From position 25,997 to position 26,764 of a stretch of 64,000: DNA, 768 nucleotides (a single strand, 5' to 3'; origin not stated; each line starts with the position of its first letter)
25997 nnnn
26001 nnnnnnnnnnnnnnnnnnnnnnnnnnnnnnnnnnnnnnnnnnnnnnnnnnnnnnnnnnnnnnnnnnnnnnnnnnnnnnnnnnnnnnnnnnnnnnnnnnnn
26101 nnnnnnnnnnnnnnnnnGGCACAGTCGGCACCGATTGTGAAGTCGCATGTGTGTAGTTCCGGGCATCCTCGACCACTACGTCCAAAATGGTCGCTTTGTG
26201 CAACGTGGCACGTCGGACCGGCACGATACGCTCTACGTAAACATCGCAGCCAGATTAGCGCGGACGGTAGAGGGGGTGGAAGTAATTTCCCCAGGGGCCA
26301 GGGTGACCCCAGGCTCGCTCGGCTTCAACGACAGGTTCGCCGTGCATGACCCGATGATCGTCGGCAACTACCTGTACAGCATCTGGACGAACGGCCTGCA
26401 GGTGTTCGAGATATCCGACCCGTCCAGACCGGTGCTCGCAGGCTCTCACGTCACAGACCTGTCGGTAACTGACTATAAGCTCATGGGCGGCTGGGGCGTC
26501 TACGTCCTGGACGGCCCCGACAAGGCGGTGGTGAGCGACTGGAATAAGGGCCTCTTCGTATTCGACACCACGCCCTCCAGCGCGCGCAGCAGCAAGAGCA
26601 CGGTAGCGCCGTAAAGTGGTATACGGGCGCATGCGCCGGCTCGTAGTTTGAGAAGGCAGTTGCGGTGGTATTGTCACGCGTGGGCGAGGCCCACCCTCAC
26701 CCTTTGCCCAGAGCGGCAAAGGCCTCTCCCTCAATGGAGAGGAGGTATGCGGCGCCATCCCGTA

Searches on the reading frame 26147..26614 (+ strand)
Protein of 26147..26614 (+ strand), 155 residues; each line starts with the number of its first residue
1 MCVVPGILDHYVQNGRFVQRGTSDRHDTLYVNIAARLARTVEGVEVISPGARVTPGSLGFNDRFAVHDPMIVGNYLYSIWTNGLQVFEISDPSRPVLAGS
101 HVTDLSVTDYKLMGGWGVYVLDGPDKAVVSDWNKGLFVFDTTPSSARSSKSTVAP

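Call 83: search_protein_families(library=pfam, proteins=[window:26147-26614:+], max_evalue=0.01)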
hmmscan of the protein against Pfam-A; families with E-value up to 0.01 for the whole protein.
window:26147-26614:+ (155 aa): 1 family
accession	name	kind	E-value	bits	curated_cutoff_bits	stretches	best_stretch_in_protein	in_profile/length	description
PF08309.17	LVIVD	-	1.3e-07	31.3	20.2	1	71-102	9-41/42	LVIVD repeat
